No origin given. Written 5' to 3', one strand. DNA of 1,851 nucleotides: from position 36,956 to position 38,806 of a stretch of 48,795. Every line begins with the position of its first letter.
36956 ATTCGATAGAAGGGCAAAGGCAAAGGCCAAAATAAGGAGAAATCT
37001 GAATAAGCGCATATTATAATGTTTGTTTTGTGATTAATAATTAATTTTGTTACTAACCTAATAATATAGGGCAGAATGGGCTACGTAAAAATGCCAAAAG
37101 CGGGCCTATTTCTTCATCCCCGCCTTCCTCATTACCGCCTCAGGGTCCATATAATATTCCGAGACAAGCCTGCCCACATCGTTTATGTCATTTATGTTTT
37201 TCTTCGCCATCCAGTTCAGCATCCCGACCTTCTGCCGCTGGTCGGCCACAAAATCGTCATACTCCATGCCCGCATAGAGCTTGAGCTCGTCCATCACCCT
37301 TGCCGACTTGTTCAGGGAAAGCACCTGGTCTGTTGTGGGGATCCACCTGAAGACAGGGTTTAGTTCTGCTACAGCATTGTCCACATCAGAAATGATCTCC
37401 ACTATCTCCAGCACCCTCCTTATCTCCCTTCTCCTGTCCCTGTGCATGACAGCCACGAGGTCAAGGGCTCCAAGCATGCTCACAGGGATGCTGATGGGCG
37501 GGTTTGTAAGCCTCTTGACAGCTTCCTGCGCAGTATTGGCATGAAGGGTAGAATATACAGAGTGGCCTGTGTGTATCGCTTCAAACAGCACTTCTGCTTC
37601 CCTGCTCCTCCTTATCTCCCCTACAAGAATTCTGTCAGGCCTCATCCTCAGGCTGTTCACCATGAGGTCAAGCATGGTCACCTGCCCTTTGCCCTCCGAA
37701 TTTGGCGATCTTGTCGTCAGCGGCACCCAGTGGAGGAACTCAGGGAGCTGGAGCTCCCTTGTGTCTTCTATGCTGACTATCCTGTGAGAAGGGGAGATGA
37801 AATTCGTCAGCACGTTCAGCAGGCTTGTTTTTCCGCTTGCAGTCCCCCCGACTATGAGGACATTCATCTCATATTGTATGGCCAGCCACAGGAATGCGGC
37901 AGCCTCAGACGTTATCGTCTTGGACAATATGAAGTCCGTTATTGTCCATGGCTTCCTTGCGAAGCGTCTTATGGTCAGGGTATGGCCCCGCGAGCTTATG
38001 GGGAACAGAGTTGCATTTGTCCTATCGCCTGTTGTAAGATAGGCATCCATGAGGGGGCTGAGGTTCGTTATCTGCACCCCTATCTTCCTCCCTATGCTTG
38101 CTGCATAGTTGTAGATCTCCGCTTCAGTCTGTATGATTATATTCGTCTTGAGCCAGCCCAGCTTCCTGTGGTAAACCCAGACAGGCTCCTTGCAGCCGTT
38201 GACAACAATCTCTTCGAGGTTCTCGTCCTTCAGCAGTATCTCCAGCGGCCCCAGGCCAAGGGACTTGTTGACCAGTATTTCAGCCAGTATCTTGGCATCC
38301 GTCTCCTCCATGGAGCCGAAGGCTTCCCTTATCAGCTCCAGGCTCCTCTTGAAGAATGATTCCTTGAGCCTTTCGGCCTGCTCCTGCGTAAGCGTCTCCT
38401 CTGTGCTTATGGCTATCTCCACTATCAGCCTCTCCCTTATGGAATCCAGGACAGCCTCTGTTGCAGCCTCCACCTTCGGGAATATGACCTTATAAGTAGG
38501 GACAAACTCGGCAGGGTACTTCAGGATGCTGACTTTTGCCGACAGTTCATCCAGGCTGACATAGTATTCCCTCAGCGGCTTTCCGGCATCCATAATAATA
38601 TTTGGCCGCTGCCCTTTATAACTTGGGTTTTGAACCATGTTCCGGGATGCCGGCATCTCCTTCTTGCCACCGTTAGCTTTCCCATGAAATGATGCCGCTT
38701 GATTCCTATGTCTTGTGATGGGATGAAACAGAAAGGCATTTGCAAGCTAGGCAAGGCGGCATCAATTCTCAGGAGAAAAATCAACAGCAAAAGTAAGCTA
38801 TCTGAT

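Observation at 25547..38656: A FlaI/PilB-type ATPase heads a 13-kb same-strand gene string with a giant adhesin-like protein but no FlaJ/TadC-type platform gene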

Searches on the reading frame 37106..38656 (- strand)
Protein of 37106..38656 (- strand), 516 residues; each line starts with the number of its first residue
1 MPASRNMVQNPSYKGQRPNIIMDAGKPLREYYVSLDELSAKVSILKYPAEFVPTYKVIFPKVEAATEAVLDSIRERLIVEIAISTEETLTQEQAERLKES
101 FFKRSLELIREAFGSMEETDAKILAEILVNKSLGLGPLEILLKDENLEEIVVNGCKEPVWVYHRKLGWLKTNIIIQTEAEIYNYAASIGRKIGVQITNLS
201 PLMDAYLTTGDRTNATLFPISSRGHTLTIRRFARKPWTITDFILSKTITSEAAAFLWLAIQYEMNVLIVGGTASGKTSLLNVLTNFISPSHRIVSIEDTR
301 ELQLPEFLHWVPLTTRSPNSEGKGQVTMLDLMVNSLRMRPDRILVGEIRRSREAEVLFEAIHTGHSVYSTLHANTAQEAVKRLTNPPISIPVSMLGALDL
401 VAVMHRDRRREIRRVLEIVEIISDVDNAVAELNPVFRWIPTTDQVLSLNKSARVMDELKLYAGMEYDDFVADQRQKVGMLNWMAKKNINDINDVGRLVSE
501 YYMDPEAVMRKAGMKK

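Call 5: search_protein_families(library=pfam, proteins=[window:37106-38656:-], max_evalue=0.01)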
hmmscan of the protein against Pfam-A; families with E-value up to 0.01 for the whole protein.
window:37106-38656:- (516 aa): 4 families
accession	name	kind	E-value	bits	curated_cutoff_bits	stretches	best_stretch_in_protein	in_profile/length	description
PF00437.27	T2SSE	-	1e-34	120.2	24.9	1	218-385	99-257/370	Type II/IV secretion system protein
PF23989.1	PilB3_C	-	0.00025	21.5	27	1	447-512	6-70/83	PilB3-like, C-terminal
PF00005.33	ABC_tran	-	0.0037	18.3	25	1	259-298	7-46/137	ABC transporter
PF13191.12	AAA_16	-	0.0085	17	32.6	0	264-305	25-64/167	AAA ATPase domain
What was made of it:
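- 37106..38656 (-): FlaI/GspE/TadA-superfamily secretion ATPase. Longest ORF is 516 aa; the likely start is 38593, giving 495 aa. Walker A (GTASGKT), Asp box (IEDTRE), Walker B (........) and His box (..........) are all present. Pfam T2SSE E=1e-34 (call 5).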

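Call 8: find_encoding_contigs(protein=window:37106-38656:-, flank=10000, max_places=10)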
Protein window:37106-38656:- (516 aa): no gene with exactly this product is on record in the collection.

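Call 9: search_protein_families(library=ncbifam, proteins=[window:37106-38656:-], max_evalue=0.01)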
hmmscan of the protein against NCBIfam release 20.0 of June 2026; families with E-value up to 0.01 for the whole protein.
window:37106-38656:- (516 aa): 21 families
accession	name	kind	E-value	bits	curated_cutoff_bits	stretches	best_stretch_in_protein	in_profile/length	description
NF058587.1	archaellum_moto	equivalog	8.8e-84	282.1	550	1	54-502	53-518/527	archaellum flagellar ATPase motor FlaI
TIGR03819.1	heli_sec_ATPase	hypoth_equivalog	2.4e-58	198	373.15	1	112-384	29-298/340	TadA family conjugal transfer-associated ATPase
NF053672.1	bindosome_BasE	exception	1.3e-42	146.2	1000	1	139-503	142-509/512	bindosome assembly system ATPase subunit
TIGR02788.1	VirB11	equivalog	9.2e-42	143.1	249.95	2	250-385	131-264/308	P-type DNA transfer ATPase VirB11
TIGR02782.1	TrbB_P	equivalog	1.9e-38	132.5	304.55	1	139-426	15-297/303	P-type conjugative transfer ATPase TrbB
NF010469.0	PRK13894.1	subfamily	4e-32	111.8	508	1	138-422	27-308/320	conjugal transfer ATPase TrbB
NF010475.0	PRK13900.1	equivalog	1.5e-29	103.1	389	1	251-383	148-279/333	type IV secretion system ATPase VirB11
NF010407.0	PRK13833.1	subfamily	2.7e-29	102.6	499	1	142-419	26-301/323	conjugal transfer protein TrbB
NF010425.0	PRK13851.1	equivalog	5.2e-24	84.8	461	1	243-383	142-280/344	type IV secretion system protein VirB11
NF041000.1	ATPase_ComGA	equivalog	6e-20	71.4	300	1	266-385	131-244/267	competence type IV pilus ATPase ComGA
TIGR02538.1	type_IV_pilB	equivalog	8e-16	57.7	675.65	1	266-388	319-434/564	type IV-A pilus assembly ATPase PilB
NF007755.0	PRK10436.1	equivalog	2e-15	56.4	617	1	265-401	221-349/465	type II secretion system protein GspE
TIGR01420.1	pilT_fam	subfamily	5.8e-15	55.3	319.1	1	266-384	125-240/343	PilT/PilU family type 4a pilus ATPase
TIGR02533.1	type_II_gspE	equivalog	7.8e-14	51.2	630.25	1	266-385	246-358/486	type II secretion system ATPase GspE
NF053534.1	T4PilAsmATPsTfpB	equivalog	3.3e-12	45.6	850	1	265-388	338-454/584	type IV pilus assembly ATPase TfpB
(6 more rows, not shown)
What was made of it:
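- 37106..38656 (-): Aligns end to end with the NCBIfam FlaI model at 282 bits, below the 550-bit cutoff (call 9).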

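Call 10: find_homologous_proteins(query=window:37106-38656:-, max_evalue=1e-30)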
Query window:37106-38656:- (516 aa): 7623 proteins with E <= 1e-30 among 8000 candidates; the best 120 are listed.
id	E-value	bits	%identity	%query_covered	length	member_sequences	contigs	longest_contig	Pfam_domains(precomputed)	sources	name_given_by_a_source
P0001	0.0e+0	1086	100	96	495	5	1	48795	PF00437.27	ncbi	-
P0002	1.7e-251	853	85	87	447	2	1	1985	PF00437.27,PF27713.1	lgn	-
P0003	1.7e-229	781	68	97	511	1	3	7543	PF00437.27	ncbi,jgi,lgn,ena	-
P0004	1.5e-227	774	69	94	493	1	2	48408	PF00437.27,PF27713.1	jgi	jgi:flagellar protein FlaI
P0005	1.0e-222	758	66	97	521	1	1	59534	PF00437.27,PF27713.1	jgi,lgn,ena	-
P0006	1.3e-222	758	67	95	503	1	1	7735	PF00437.27,PF27713.1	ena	-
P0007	1.6e-222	758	68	94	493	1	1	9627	PF00437.27,PF27713.1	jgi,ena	jgi:flagellar protein FlaI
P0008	2.2e-221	754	67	95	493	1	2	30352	PF00437.27,PF27713.1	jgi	jgi:flagellar protein FlaI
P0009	1.1e-218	745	64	95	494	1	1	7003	PF00437.27,PF27713.1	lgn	-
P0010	4.4e-216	736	66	92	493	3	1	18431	PF00437.27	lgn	-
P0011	5.4e-209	713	64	95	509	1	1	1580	PF00437.27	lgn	-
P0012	2.9e-208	711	64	94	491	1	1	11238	PF00437.27,PF27713.1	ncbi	-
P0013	9.4e-208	709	62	93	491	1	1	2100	PF00437.27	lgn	-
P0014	1.5e-207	708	64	95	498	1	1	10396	PF00437.27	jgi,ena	-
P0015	1.1e-206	705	63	94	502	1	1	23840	PF00437.27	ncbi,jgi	-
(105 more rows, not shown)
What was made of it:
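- Checked: The likely true start is 38593, giving 495 aa, as called in the public protein P0001 (call 10). (a) The window is a whole contig (call 10), so nothing 'just beyond' it can be read directly.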

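Call 11: find_encoding_contigs(protein=P0001, flank=10000, max_places=3)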
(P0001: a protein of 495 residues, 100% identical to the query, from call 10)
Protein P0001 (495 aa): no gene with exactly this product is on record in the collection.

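Call 12: find_encoding_contigs(protein=P0004, flank=10000, max_places=3)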
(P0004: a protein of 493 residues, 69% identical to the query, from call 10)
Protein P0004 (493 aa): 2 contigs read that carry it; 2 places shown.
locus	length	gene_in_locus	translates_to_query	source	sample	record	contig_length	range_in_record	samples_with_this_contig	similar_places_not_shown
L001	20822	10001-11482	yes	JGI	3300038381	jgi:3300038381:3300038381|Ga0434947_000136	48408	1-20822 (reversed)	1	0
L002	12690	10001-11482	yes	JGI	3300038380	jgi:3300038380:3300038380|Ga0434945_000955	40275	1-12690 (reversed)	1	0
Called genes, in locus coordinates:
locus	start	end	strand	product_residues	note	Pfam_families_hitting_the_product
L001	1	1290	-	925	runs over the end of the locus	PF00092:VWA (faint), PF13519:VWA_2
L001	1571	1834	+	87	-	PF03477:ATP-cone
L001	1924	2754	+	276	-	PF23023:Anti-Pycsar_Apyc1, PF00753:Lactamase_B, PF12706:Lactamase_B_2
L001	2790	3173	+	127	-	-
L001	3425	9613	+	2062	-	PF00801:PKD, PF18911:PKD_4, PF18911:PKD_4, PF22352:K319L-like_PKD, PF00801:PKD, PF18911:PKD_4, PF18911:PKD_4, PF00801:PKD, +5 more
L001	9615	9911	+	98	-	-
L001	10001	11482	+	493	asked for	PF00437:T2SSE, PF27713:UCP018868 (weak)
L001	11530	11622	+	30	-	-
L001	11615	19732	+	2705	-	PF19077:Big_13 (faint), PF01835:MG2 (faint)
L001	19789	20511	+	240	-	PF06745:ATPase, PF13481:AAA_25 (faint), PF23442:DUF7125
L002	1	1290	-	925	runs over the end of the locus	PF00092:VWA (faint), PF13519:VWA_2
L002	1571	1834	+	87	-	PF03477:ATP-cone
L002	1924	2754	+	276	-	PF23023:Anti-Pycsar_Apyc1, PF00753:Lactamase_B, PF12706:Lactamase_B_2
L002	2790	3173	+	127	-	-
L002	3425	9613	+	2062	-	PF00801:PKD, PF18911:PKD_4, PF18911:PKD_4, PF22352:K319L-like_PKD, PF00801:PKD, PF18911:PKD_4, PF18911:PKD_4, PF00801:PKD, +5 more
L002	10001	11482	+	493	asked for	PF00437:T2SSE, PF27713:UCP018868 (weak)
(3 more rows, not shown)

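Call 13: find_encoding_contigs(protein=P0005, flank=10000, max_places=3)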
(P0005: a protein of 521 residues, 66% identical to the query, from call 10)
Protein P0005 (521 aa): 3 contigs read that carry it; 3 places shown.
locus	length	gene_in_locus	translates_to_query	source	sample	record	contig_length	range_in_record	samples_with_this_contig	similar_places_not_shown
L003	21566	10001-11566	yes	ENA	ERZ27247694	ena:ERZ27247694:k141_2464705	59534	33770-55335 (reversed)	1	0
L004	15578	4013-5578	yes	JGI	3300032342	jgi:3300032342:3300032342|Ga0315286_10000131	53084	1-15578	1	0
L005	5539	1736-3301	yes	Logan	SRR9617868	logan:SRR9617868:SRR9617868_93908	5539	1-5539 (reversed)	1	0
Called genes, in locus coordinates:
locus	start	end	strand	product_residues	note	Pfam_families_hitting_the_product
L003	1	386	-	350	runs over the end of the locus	PF10092:DUF2330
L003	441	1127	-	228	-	-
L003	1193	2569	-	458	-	-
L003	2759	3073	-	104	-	PF01909:NTP_transf_2, PF18765:Polbeta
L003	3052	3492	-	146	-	PF05168:HEPN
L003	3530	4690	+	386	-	-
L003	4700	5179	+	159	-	-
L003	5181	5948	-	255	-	PF03819:MazG (weak)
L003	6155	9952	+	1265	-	PF13948:DUF4215 (weak)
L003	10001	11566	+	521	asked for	PF00437:T2SSE, PF27713:UCP018868 (faint)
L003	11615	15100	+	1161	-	PF13750:Big_3_3 (faint), PF19077:Big_13 (faint)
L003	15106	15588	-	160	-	PF20603:Bact_hydrolase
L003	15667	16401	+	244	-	PF13489:Methyltransf_23, PF13649:Methyltransf_25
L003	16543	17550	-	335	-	-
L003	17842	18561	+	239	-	PF06745:ATPase, PF23442:DUF7125 (weak), PF13481:AAA_25 (faint)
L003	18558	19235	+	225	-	-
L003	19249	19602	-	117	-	-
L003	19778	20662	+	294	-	PF00482:T2SSF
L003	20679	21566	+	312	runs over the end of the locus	PF00482:T2SSF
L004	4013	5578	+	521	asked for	PF00437:T2SSE, PF27713:UCP018868 (faint)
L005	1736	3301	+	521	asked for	PF00437:T2SSE, PF27713:UCP018868 (faint)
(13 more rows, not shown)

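Call 15: find_related_loci(query=window:37106-38656:-, collection=genome_contigs, flank=10000)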
Query window:37106-38656:- (516 aa) in genome_contigs; peptide patterns used: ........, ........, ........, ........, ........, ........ (x = any residue, [..] = any of these).
600 stretches matched a pattern (row limit reached: there are more); 510 encode a relative of the query (tblastn E <= 1e-3); the best 80 are kept; 80 distinct loci.
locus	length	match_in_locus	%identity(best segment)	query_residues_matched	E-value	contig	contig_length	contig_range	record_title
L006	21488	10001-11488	84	20-515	0e+0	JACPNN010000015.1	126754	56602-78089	MAG: Candidatus Aenigmatarchaeota archaeon isolate NC_groundwater_576_Ag_S-0.2um_47_17 S36_SO-2_scaffold_330506, whole g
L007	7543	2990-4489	68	9-511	0e+0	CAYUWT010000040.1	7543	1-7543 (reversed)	MAG TPA_asm: uncultured archaeon isolate binchicken_co21_273 genome assembly, contig: NODE_10066_length_7543_cov_5.42761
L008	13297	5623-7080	60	28-511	0e+0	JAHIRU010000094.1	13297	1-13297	MAG: Nanoarchaeota archaeon isolate MM_PC_MetaG.mb.142 MM_PC_MetaG.mb.142_k141_1890774, whole genome shotgun sequence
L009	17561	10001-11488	59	18-511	0e+0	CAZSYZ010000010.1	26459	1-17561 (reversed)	MAG TPA_asm: uncultured archaeon isolate binchicken_co89_221 genome assembly, contig: NODE_2865_length_26459_cov_5.31760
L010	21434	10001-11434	64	29-509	0e+0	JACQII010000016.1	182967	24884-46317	MAG: Candidatus Aenigmatarchaeota archaeon isolate NC_groundwater_1121_Ag_S-0.1um_63_48 S_p1_S3_coassembly_k141_2249097,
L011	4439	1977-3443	58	24-510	0e+0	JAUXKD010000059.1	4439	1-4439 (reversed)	MAG: Candidatus Aenigmatarchaeota archaeon isolate CSMAG_3099 CSMAG_3099_k127_16899127_length_4439_cov_6.0000, whole gen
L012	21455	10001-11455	61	28-511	0e+0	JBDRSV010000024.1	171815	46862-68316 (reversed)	MAG: Candidatus Aenigmatarchaeota archaeon isolate MEGAHIT-group-3.35 k141_321813, whole genome shotgun sequence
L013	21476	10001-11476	59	28-516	0e+0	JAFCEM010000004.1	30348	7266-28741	MAG: Candidatus Aenigmatarchaeota archaeon isolate Meg22_1214_Bin_123 Meg22_1214_Bin_123_scaffold_5695, whole genome sho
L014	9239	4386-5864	61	25-515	0e+0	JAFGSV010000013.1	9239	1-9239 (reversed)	MAG: Candidatus Aenigmatarchaeota archaeon isolate Zod_Metabat.932 k87_7237270, whole genome shotgun sequence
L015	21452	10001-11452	63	28-511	0e+0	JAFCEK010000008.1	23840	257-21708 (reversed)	MAG: Candidatus Aenigmatarchaeota archaeon isolate Meg22_1214_Bin_103 Meg22_1214_Bin_103_scaffold_6068, whole genome sho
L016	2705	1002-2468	60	28-516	0e+0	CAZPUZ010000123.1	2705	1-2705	MAG TPA_asm: uncultured archaeon isolate binchicken_co19_610 genome assembly, contig: NODE_71136_length_2705_cov_3.60037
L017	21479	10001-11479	61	21-511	0e+0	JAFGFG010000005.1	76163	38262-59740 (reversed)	MAG: Candidatus Aenigmatarchaeota archaeon isolate Zod_Metabat.1300 k87_2440857, whole genome shotgun sequence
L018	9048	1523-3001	61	21-511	0e+0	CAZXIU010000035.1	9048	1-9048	MAG TPA_asm: uncultured archaeon isolate binchicken_co129_810 genome assembly, contig: NODE_24979_length_9048_cov_5.9451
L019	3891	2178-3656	61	25-515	0e+0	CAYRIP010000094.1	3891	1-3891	MAG TPA_asm: uncultured archaeon isolate SRP214966_co2_17 genome assembly, contig: NODE_50783_length_3891_cov_3.567258,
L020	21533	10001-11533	59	6-511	0e+0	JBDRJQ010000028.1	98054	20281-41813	MAG: Nanoarchaeota archaeon isolate MEGAHIT-group-1.660 k141_8463442, whole genome shotgun sequence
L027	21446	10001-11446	60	30-511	0e+0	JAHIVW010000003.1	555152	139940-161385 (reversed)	MAG: Nanoarchaeota archaeon isolate MM_PC_MetaG.mb.98 MM_PC_MetaG.mb.98_k141_408500, whole genome shotgun sequence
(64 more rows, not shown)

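Call 27: list_cluster_members(proteins=[P0001, P0002])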
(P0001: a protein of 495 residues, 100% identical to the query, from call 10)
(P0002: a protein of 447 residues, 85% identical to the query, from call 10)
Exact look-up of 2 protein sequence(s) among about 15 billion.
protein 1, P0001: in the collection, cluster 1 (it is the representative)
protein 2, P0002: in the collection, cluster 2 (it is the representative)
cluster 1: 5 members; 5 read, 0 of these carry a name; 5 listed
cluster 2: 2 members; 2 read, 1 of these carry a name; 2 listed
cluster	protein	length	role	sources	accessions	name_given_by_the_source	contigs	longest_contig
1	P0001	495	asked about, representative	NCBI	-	-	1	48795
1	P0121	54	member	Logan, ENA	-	-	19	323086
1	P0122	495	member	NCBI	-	-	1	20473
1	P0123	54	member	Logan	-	-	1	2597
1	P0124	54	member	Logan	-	-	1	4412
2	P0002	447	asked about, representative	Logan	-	-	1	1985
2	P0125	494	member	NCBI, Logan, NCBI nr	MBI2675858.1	MAG: CpaF family protein [Candidatus Aenigmarchaeota archaeon] | CpaF family protein [Candidatus Aenigmarchaeota archaeon]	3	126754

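Call 34: search_protein_families(library=pfam, proteins=[L001:19789-20511:+, L003:18558-19235:+, L003:19778-20662:+, L003:20679-21566:+, L006:11522-11860:+, L006:13012-13998:+, L006:8123-9217:-, L006:14010-14588:+, L027:11931-13937:+, L012:13442-13936:+], max_evalue=0.01)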
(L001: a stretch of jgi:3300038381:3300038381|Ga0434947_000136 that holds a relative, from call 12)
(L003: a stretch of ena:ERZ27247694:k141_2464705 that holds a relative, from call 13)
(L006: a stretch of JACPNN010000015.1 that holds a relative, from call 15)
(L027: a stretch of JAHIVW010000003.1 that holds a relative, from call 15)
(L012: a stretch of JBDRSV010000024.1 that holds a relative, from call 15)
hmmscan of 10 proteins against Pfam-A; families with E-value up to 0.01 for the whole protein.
L001:19789-20511:+ (240 aa): 5 families
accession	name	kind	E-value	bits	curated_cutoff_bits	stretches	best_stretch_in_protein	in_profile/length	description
PF06745.19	ATPase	-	2e-61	207.8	26.6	1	6-239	1-228/231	KaiC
PF13481.12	AAA_25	-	2e-05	24.7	27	1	20-138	28-152/195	AAA domain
PF03796.21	DnaB_C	-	0.00011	22.1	27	1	6-143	2-143/255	DnaB-like helicase C terminal domain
PF07088.17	GvpD_P-loop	-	0.00013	22.4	24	1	24-217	10-187/189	GvpD gas vesicle protein, P-loop domain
PF13479.12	AAA_24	-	0.0019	18.5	27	0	28-125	6-80/195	AAA domain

L003:18558-19235:+ (225 aa): 0 families

L003:19778-20662:+ (294 aa): 2 families
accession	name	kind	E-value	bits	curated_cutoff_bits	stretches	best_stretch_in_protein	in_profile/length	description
PF00482.28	T2SSF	-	5.3e-21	75.3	25.2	1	124-249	1-123/125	Type II secretion system (T2SS), protein F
PF20990.2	DUF2207_C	-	0.003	17.7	33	0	167-287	71-190/247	Predicted membrane protein (DUF2207) C-terminal domain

L003:20679-21566:+ (296 aa): 1 family
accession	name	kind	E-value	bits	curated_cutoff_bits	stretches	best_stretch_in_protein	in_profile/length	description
PF00482.28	T2SSF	-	1.7e-14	54.3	25.2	1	86-209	2-122/125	Type II secretion system (T2SS), protein F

L006:11522-11860:+ (112 aa): 0 families

L006:13012-13998:+ (328 aa): 0 families

L006:8123-9217:- (364 aa): 1 family
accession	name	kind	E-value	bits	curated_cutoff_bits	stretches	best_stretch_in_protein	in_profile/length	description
PF01950.21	FBPase_3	-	1.1e-179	597.6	25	1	2-361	1-361/361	Fructose-1,6-bisphosphatase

L006:14010-14588:+ (192 aa): 1 family
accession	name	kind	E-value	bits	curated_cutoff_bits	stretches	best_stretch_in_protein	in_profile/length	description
PF14470.12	bPH_3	-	0.0014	19.5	23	1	8-73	2-66/95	Bacterial PH domain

L027:11931-13937:+ (668 aa): 7 families
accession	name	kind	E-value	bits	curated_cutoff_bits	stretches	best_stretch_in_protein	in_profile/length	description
PF02463.25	SMC_N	-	4.1e-23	82.4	40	1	7-642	1-206/220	RecF/RecN/SMC N terminal domain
PF13476.12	AAA_23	-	4e-19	70.5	27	1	10-225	1-200/201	AAA domain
PF13304.12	AAA_21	-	2.4e-12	48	27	1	461-634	165-299/304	AAA domain, putative AbiEii toxin, Type IV TA system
PF13175.12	AAA_15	-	1.6e-11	44.9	32.1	1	7-315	1-266/374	AAA ATPase domain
PF13555.12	AAA_29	-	8.1e-06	25.9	27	1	9-54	2-48/61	P-loop containing region of AAA domain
PF13558.12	SbcC_Walker_B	-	6.1e-05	23.6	27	1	565-619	28-89/90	SbcC/RAD50-like, Walker B motif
PF04423.19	Rad50_zn_hook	-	0.0073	16.5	24.3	1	331-358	12-39/52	Rad50 zinc hook motif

L012:13442-13936:+ (164 aa): 0 families

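Call 36: search_solved_structures(query=window:37106-38656:-, max_evalue=1e-10)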
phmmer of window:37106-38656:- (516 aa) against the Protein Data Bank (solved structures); distinct sequences matched with E-value up to 1e-10: 14.
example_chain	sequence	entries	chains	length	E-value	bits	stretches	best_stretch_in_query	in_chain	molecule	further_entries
2oap_1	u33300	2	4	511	3.2e-72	247.1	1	28-511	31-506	Type II secretion system protein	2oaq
4ii7_A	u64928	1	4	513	1.3e-58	202.3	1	69-492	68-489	FlaI ATPase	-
4ihq_A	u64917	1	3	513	8.3e-58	199.6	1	69-492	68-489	FlaI ATPase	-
8rkd_E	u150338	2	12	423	2e-53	185.2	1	107-425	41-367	Pilus assembly ATPase CpaF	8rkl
8rjf_A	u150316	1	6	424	2e-53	185.2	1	107-425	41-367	Pilus assembly ATPase CpaF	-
9e24_A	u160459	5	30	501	3.2e-53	184.5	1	106-425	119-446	CpaF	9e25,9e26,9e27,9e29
6bge_A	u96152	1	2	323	7.3e-22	81.1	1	141-387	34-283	VirB11-like protein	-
1g6o_A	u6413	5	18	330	7.6e-22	81.1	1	141-387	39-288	CAG-ALPHA | virB11 homolog | Cag-alfa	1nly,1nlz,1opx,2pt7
2gza_A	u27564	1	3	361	4.3e-15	58.8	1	220-383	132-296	Type IV secretion system protein VirB11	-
5it5_F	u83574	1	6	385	2.1e-11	46.6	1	267-399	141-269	ATP binding motif-containing protein PilF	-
5oiu_A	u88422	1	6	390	2.2e-11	46.6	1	267-399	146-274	Type IV pilus assembly protein PilF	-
6ejf_A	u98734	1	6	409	2.3e-11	46.5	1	267-399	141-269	Type IV pilus assembly protein PilF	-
10my_A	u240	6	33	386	4e-11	45.7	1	258-384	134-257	PilT/PilU family type 4a pilus ATPase | Twitching motility protein PilT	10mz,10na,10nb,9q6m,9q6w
6f8l_G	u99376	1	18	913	7e-11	44.9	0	267-399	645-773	Type IV pilus assembly protein PilF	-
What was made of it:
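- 37106..38656 (-): Best solved structure is A. fulgidus GspE 2OAP at 247 bits over the full length, then FlaI at 202 and CpaF at 185 (call 36).
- On FlaI/GspE/TadA (T2SSE) secretion ATPase superfamily: PDB 2OAP aligns over residues 28-511 at 247 bits (call 36).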
